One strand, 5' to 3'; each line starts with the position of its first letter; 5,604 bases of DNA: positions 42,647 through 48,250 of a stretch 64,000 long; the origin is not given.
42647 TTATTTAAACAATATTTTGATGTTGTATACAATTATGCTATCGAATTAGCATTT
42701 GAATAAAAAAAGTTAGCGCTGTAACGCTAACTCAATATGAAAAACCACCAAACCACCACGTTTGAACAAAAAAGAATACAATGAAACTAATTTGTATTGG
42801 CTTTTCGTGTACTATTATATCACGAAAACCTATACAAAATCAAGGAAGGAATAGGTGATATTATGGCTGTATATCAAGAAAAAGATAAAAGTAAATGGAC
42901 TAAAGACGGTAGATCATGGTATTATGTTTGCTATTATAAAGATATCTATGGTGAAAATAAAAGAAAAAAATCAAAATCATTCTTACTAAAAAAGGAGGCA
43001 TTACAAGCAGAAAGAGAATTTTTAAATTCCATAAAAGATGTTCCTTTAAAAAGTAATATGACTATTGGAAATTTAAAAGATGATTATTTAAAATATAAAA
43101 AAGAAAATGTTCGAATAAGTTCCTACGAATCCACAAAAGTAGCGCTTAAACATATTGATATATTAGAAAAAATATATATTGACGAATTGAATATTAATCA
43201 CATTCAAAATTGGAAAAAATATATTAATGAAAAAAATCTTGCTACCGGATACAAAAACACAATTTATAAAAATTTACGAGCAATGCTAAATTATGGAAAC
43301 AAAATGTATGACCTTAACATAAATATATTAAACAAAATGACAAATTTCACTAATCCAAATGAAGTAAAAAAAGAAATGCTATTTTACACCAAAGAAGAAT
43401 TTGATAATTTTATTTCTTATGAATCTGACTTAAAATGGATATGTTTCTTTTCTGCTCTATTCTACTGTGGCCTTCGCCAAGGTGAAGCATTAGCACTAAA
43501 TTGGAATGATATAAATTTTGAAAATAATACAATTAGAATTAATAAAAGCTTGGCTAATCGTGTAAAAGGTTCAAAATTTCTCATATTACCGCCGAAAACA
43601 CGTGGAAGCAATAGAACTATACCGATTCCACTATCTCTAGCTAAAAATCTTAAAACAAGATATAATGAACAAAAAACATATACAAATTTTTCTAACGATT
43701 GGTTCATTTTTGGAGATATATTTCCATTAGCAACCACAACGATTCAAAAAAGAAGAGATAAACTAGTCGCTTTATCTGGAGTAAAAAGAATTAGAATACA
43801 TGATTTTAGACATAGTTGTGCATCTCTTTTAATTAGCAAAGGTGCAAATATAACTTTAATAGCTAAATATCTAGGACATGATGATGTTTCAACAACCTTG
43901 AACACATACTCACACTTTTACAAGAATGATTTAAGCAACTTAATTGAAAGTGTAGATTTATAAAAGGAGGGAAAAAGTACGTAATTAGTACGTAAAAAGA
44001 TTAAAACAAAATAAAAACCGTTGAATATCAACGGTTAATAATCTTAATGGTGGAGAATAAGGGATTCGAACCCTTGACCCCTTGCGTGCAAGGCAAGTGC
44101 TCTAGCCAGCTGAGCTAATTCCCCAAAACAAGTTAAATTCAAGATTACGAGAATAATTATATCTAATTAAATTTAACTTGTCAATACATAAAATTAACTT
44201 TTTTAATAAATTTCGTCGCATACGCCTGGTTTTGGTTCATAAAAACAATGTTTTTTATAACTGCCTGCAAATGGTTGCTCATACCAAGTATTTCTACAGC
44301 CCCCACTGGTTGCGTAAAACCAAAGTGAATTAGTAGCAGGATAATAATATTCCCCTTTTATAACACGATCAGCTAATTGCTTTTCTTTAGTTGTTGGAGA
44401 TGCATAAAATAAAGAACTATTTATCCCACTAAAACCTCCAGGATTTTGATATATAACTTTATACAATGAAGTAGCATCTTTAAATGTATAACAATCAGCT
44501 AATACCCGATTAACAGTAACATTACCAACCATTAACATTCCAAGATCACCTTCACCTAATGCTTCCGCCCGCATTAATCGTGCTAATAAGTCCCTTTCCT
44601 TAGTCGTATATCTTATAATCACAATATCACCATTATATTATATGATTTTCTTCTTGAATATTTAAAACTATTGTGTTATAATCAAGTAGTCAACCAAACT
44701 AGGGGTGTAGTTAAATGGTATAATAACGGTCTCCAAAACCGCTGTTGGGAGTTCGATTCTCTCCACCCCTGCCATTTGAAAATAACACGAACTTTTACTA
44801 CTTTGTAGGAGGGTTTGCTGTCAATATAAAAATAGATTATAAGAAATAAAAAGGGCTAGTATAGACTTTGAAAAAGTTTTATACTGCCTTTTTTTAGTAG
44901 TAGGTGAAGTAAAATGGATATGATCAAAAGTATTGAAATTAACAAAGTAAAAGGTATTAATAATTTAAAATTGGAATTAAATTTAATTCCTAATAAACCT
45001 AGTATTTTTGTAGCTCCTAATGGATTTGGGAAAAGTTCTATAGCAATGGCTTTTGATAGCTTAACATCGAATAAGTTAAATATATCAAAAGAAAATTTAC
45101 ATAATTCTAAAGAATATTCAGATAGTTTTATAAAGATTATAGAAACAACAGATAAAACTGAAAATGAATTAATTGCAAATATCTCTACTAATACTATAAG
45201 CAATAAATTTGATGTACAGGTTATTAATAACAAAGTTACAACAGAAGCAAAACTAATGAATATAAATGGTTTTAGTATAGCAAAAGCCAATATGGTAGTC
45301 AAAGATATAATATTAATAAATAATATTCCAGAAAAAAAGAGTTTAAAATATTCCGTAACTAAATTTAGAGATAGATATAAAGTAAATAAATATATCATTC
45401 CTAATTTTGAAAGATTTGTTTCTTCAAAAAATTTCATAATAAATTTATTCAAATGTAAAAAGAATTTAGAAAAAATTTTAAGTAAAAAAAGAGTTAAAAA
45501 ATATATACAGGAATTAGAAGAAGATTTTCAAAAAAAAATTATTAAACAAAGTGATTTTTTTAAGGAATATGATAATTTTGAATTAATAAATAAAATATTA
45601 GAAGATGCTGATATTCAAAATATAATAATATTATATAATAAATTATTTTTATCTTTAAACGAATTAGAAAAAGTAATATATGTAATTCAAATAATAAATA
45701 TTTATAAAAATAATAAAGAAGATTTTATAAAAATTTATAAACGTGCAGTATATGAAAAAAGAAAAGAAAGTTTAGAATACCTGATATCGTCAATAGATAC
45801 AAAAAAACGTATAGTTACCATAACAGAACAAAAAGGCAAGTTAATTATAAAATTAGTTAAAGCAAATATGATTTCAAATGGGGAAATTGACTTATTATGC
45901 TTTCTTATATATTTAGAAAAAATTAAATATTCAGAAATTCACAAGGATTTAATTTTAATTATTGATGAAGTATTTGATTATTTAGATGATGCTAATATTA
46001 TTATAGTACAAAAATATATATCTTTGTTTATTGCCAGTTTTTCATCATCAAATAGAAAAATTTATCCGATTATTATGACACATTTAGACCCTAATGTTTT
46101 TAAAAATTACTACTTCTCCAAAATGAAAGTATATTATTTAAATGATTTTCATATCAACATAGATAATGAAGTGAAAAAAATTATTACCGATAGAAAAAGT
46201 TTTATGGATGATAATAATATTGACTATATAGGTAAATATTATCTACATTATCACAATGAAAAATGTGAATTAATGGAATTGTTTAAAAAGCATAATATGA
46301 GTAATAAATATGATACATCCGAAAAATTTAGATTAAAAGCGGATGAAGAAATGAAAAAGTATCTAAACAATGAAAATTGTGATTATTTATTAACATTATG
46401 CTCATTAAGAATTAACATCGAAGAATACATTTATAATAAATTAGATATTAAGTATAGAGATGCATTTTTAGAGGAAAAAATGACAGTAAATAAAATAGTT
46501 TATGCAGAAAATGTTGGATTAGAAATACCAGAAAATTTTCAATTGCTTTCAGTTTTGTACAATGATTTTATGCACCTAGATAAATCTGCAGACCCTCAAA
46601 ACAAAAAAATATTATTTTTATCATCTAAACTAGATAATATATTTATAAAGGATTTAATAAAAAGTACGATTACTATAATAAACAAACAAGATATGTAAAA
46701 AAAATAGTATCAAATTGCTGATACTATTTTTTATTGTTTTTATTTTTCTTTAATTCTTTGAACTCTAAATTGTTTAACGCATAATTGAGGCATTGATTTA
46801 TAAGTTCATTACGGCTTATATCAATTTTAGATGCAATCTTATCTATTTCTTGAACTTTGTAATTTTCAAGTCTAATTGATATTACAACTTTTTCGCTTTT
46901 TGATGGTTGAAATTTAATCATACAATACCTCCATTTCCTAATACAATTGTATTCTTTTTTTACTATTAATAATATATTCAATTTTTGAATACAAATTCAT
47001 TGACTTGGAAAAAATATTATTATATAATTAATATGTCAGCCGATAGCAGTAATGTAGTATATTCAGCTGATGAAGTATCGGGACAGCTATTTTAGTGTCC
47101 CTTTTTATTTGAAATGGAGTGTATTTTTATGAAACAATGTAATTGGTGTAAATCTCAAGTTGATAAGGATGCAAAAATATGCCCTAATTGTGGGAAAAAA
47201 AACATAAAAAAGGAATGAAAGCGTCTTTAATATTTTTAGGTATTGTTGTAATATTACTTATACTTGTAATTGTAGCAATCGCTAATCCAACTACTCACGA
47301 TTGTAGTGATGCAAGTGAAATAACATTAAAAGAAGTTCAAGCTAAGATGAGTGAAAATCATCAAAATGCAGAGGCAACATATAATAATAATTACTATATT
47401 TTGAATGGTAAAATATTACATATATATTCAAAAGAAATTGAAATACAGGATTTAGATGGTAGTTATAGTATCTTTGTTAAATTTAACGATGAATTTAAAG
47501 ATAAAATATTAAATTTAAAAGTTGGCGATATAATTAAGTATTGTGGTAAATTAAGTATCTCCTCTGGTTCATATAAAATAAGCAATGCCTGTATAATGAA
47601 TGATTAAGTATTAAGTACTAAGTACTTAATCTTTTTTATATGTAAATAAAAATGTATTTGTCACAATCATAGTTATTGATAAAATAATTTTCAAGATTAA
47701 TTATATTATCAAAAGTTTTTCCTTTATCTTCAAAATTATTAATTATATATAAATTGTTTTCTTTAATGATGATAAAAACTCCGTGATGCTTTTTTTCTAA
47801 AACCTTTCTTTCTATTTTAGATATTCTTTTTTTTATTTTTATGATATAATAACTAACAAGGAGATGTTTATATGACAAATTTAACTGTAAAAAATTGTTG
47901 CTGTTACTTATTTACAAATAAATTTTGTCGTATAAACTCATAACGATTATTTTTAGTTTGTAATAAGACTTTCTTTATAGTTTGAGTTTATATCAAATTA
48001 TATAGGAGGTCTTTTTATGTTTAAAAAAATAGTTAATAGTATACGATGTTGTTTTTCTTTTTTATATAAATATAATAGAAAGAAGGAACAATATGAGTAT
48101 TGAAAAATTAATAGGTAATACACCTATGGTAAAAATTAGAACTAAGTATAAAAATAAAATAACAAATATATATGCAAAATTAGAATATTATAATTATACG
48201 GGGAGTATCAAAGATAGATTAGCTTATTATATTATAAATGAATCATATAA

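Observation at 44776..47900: Very AT-rich islet next to the tRNAs carrying a 594-aa RecF/SMC-like ATPase with unknown C-terminal domain, plus an RHH protein and a broken zinc-ribbon gene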

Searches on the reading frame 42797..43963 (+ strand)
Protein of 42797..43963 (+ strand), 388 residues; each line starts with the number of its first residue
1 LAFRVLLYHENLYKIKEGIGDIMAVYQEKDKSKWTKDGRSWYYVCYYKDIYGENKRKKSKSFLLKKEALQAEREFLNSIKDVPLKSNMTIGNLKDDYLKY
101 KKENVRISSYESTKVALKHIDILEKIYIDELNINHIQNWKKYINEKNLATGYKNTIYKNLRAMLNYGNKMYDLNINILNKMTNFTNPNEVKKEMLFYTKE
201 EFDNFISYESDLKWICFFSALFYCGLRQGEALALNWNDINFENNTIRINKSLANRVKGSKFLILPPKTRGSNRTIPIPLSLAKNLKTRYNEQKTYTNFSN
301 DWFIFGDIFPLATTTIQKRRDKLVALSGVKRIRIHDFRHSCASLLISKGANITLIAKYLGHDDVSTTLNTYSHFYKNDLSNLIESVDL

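Call 4: search_protein_families(library=pfam, proteins=[window:42797-43963:+], max_evalue=0.1)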
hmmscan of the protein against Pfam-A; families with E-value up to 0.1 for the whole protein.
window:42797-43963:+ (388 aa): 4 families
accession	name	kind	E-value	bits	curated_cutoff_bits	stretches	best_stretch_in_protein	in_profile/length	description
PF00589.27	Phage_integrase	-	4.5e-26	92.1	27.1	1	212-376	22-170/172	Phage integrase family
PF14657.12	Arm-DNA-bind_4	-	7.8e-11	41.8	22.3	1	40-80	1-43/47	Arm DNA-binding domain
PF14659.12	Phage_int_SAM_3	-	0.00049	20.7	22.6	1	92-140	4-54/58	Phage integrase, N-terminal SAM-like domain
PF13102.12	Phage_int_SAM_5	-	0.00066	20.4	22.3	1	95-170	7-85/98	Phage integrase SAM-like domain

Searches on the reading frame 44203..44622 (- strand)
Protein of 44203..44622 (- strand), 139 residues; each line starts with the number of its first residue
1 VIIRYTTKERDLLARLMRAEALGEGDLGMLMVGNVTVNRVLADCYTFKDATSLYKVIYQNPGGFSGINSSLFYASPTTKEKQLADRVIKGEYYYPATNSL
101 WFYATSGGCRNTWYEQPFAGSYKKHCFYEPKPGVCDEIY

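Call 4: search_protein_families(library=pfam, proteins=[window:44203-44622:-], max_evalue=0.1)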
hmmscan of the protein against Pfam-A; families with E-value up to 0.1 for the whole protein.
window:44203-44622:- (139 aa): 1 family
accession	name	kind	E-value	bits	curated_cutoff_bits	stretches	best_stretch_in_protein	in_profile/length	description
PF07486.17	Hydrolase_2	-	7.2e-16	59.1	27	1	23-128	1-100/100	Cell Wall Hydrolase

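Call 57: find_encoding_contigs(protein=window:44203-44622:-, flank=7000, max_places=10)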
Protein window:44203-44622:- (139 aa): 22 contigs read that carry it; 10 places shown.
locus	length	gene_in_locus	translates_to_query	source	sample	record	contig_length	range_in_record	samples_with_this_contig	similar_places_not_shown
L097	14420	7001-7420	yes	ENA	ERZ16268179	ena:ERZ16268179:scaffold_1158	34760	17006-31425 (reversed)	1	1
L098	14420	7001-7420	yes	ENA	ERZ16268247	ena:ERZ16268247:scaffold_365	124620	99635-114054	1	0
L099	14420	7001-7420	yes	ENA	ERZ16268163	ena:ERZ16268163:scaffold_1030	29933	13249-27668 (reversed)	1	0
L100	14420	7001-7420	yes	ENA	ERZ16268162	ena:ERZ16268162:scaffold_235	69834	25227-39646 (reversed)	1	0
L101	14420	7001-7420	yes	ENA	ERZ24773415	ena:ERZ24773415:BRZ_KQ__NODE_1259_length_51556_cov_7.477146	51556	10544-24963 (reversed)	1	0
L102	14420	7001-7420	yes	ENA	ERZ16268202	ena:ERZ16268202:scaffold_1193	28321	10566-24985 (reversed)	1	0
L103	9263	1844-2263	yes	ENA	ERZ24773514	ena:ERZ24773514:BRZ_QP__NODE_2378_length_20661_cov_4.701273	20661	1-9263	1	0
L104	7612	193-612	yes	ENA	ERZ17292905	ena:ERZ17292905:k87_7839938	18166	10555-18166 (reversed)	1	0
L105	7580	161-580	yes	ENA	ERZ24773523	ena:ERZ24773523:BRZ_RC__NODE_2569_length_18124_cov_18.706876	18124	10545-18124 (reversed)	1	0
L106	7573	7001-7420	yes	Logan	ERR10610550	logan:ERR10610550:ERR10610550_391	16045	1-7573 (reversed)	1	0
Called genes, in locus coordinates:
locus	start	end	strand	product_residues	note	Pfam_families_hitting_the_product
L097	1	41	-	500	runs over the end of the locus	PF07556:DUF1538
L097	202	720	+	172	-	-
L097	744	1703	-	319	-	PF00291:PALP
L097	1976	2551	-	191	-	-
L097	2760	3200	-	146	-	-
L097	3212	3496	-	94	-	-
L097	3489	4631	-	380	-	-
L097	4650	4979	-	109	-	-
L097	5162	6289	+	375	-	PF01555:N6_N4_Mtase, PF02086:MethyltransfD12 (weak), PF01170:UPF0020 (faint)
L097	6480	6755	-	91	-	-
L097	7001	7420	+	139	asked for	PF07486:Hydrolase_2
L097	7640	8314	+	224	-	PF01327:Pep_deformylase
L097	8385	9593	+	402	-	PF02073:Peptidase_M29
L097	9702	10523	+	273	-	PF19293:CdaA_N, PF02457:DAC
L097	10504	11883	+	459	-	PF07949:YbbR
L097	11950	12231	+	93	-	-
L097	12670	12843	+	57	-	-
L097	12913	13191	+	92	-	PF13031:DUF3892 (faint)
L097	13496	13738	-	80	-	PF13560:HTH_31 (weak), PF12844:HTH_19, PF13443:HTH_26 (weak), PF01381:HTH_3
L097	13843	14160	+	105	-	-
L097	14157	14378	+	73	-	-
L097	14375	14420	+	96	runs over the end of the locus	-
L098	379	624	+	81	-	-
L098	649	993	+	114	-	-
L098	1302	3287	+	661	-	PF13175:AAA_15, PF13476:AAA_23 (weak), PF13555:AAA_29 (weak), PF13304:AAA_21, PF11398:DUF2813 (weak), PF20469:OLD-like_TOPRIM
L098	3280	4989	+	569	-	PF00580:UvrD-helicase, PF13245:AAA_19, PF01443:Viral_helicase1 (faint), PF00580:UvrD-helicase (weak), PF13538:UvrD_C_2 (faint)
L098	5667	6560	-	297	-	PF02899:Phage_int_SAM_1 (weak), PF00589:Phage_integrase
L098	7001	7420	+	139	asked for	PF07486:Hydrolase_2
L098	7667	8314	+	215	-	PF01327:Pep_deformylase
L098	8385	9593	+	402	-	PF02073:Peptidase_M29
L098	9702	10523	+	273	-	PF19293:CdaA_N, PF02457:DAC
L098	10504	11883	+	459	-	PF07949:YbbR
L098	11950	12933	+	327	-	-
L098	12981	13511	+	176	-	-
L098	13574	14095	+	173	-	PF18955:DUF5698, PF10035:DUF2179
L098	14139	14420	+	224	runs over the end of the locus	PF04018:VCA0040-like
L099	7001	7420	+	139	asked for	PF07486:Hydrolase_2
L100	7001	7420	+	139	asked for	PF07486:Hydrolase_2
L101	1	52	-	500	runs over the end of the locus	PF07556:DUF1538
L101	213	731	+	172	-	-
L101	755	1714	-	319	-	PF00291:PALP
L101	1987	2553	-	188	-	-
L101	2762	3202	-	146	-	-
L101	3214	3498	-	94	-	-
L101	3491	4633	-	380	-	-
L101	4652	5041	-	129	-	PF04266:ASCH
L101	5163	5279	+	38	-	-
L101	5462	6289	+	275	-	-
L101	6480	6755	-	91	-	-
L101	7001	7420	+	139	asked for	PF07486:Hydrolase_2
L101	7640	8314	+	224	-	PF01327:Pep_deformylase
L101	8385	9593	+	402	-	PF02073:Peptidase_M29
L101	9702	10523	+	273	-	PF19293:CdaA_N, PF02457:DAC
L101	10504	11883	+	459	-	PF07949:YbbR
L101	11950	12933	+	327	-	-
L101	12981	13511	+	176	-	-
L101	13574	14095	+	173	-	PF18955:DUF5698, PF10035:DUF2179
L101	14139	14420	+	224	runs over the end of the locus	PF04018:VCA0040-like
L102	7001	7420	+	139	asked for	PF07486:Hydrolase_2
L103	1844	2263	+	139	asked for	PF07486:Hydrolase_2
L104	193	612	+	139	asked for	PF07486:Hydrolase_2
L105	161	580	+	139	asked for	PF07486:Hydrolase_2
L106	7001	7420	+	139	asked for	PF07486:Hydrolase_2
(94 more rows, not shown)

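Call 95: search_protein_families(library=pfam, proteins=[L097:3489-4631:-, L097:2760-3200:-, L097:1976-2551:-, L097:4650-4979:-, L097:3212-3496:-], max_evalue=0.001)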
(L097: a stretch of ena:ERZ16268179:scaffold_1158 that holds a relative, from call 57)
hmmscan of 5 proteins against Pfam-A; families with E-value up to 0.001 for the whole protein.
L097:3489-4631:- (380 aa): 0 families

L097:2760-3200:- (146 aa): 0 families

L097:1976-2551:- (191 aa): 0 families

L097:4650-4979:- (109 aa): 0 families

L097:3212-3496:- (94 aa): 0 families

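Call 98: search_protein_families(library=padloc, proteins=[L098:1302-3287:+, L098:3280-4989:+, L097:5162-6289:+, L097:3489-4631:-, L097:2760-3200:-, L097:1976-2551:-, L097:4650-4979:-, L097:3212-3496:-, L097:6480-6755:-, L101:5462-6289:+], max_evalue=0.001)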
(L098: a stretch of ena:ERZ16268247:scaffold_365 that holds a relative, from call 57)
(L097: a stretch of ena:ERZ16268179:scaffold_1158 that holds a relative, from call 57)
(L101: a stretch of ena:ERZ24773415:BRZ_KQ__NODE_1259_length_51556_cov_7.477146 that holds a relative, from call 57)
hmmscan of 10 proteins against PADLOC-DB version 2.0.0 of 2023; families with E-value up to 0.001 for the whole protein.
L098:1302-3287:+ (661 aa): 109 families (the best 25 are shown)
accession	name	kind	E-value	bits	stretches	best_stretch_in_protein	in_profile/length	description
PDLC00063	GajA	-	8.4e-188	624.1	1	1-654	1-665/679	AAA ATPase domain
PDLC00065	GajA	-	1.5e-131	438.4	1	1-652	1-667/670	AAA ATPase domain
PDLC00093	GajA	-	1.2e-118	395.8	1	1-651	1-721/736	AAA ATPase domain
PDLC00079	GajA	-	3.2e-109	364.7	1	1-650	1-701/702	AAA ATPase domain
PDLC00095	GajA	-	6.4e-108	360.2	2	182-651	213-732/752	AAA ATPase domain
PDLC00082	GajA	-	6.2e-83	277.4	1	1-599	1-615/694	AAA ATPase domain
PDLC00088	GajA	-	1.2e-78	263.5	1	316-650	1-371/372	AAA ATPase domain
PDLC00068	GajA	-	7.8e-78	260.7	2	192-579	2-394/545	AAA ATPase domain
PDLC00076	GajA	-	1e-61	207.3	1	1-597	1-572/700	AAA ATPase domain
PDLC00069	GajA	-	4.7e-58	195.2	1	1-603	1-588/687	AAA ATPase domain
PDLC00096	GajA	-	4.7e-53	178.9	2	214-588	162-516/630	AAA ATPase domain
PDLC00091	GajA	-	8.9e-53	178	2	213-628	160-594/627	AAA ATPase domain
PDLC00099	GajA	-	1.4e-49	167.6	2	232-612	195-544/626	AAA ATPase domain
PDLC00070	GajA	-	4.7e-48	162.2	2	209-631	165-556/596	AAA ATPase domain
PDLC00080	GajA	-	3.8e-47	159.4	2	227-620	187-557/622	AAA ATPase domain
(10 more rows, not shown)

L098:3280-4989:+ (569 aa): 40 families (the best 25 are shown)
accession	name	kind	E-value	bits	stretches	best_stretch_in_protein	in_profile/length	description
PDLC00113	GajB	-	6.8e-174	577.6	1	7-565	8-577/579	UrvD helicase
PDLC00135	GajB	-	2.7e-104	348.2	2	13-341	7-335/603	UrvD helicase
PDLC00111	GajB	-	2.5e-79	265.6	2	130-553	157-611/625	UrvD helicase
PDLC00143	GajB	-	2.4e-76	255.7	2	130-549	158-613/632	UrvD helicase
PDLC00128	GajB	-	1.3e-65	220.4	2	106-563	192-683/685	UrvD helicase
PDLC00125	GajB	-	1.5e-57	193.8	3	148-460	202-524/669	UrvD helicase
PDLC00137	GajB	-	1.1e-44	151.3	3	5-113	5-113/679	UrvD helicase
PDLC00119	GajB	-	2.2e-39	133.8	2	147-553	191-555/565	UrvD helicase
PDLC00109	GajB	-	2.4e-39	133.3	3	147-495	148-489/647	UrvD helicase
PDLC00117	GajB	-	3.4e-35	119.6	2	151-548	195-581/604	UrvD helicase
PDLC00115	GajB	-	5.1e-32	109.3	2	359-563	347-534/537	UrvD helicase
PDLC03802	RTasHel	-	5.7e-25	86.2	3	148-324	166-324/675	DRT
PDLC00122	GajB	-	4.2e-24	83.3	1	25-568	15-497/502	UrvD helicase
PDLC00130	GajB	-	2e-21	73.9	3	28-101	17-92/589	UrvD helicase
PDLC00127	GajB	-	2.2e-21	74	2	154-547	181-573/594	UrvD helicase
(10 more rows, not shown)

L097:5162-6289:+ (375 aa): 36 families (the best 25 are shown)
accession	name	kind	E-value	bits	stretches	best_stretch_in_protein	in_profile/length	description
PDLC03319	MTase_II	-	1.3e-139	464.3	1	14-342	1-333/503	Type II methyltransferase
PDLC02541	PglX|PglXI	-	1.9e-33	113.6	2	98-342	295-535/919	PglXI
PDLC03312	MTase_II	-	6.7e-30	101.6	2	173-343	1005-1171/1344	Type II methyltransferase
PDLC03367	MTase_II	-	7.2e-30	101.9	2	167-352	209-397/633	Type II methyltransferase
PDLC03322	MTase_II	-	2.9e-14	50.8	2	26-108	50-139/446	Type II methyltransferase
PDLC03346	MTase_II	-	1.9e-13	47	2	101-342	411-649/1068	Type II methyltransferase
PDLC03380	MTase_II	-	2.9e-12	44.5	1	13-102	33-121/393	Type II methyltransferase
PDLC03239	MTase_II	-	1.2e-10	38.7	1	15-108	69-163/442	Type II methyltransferase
PDLC03352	MTase_II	-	1.6e-09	34.2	1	286-340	552-606/1023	Type II methyltransferase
PDLC03299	MTase_II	-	2.5e-09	35.1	1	19-79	198-258/296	Type II methyltransferase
PDLC00660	HmaB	-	1e-08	31.6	0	251-331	520-598/967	DNA-adenine methylase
PDLC03371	MTase_II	-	1.8e-08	32.2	1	19-73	193-247/260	Type II methyltransferase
PDLC03351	MTase_II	-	2.7e-08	31.4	1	15-81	125-191/348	Type II methyltransferase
PDLC00661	HmaB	-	6.9e-08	28.8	0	39-88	140-189/973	DNA-adenine methylase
PDLC03339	MTase_II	-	1.5e-07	28.5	1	19-139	212-341/399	Type II methyltransferase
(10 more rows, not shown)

L097:3489-4631:- (380 aa): 0 families

L097:2760-3200:- (146 aa): 0 families

L097:1976-2551:- (191 aa): 0 families

L097:4650-4979:- (109 aa): 0 families

L097:3212-3496:- (94 aa): 0 families

L097:6480-6755:- (91 aa): 0 families

L101:5462-6289:+ (275 aa): 9 families
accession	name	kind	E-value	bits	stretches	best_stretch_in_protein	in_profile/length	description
PDLC03319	MTase_II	-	1.7e-103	345.2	1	3-242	90-333/503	Type II methyltransferase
PDLC02541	PglX|PglXI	-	1e-23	81.5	1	1-242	298-535/919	PglXI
PDLC03367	MTase_II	-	2.4e-18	63.8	1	66-252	208-397/633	Type II methyltransferase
PDLC03312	MTase_II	-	2.2e-16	56.8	1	73-243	1005-1171/1344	Type II methyltransferase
PDLC03346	MTase_II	-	1.5e-07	27.5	1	2-242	412-649/1068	Type II methyltransferase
PDLC02189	DUF1156_MTase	-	3.2e-05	20.3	1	76-230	437-576/944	-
PDLC03352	MTase_II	-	3.9e-05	19.7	1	186-240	552-606/1023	Type II methyltransferase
PDLC00660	HmaB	-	8.7e-05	18.6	0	151-231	520-598/967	DNA-adenine methylase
PDLC03251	MTase_II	-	0.00029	18.2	1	195-226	18-50/282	Type II methyltransferase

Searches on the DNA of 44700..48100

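Call 75: search_rna_families(source=window, start=44700, end=48100, threshold=evalue, max_evalue=1)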
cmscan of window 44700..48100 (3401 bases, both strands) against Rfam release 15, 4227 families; matches with E-value up to 1: 1.
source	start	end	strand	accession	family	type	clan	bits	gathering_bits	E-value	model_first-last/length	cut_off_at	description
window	44701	44771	+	RF00005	tRNA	Gene; tRNA;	CL00001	62.7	29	1.7e-12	1-71/71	no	tRNA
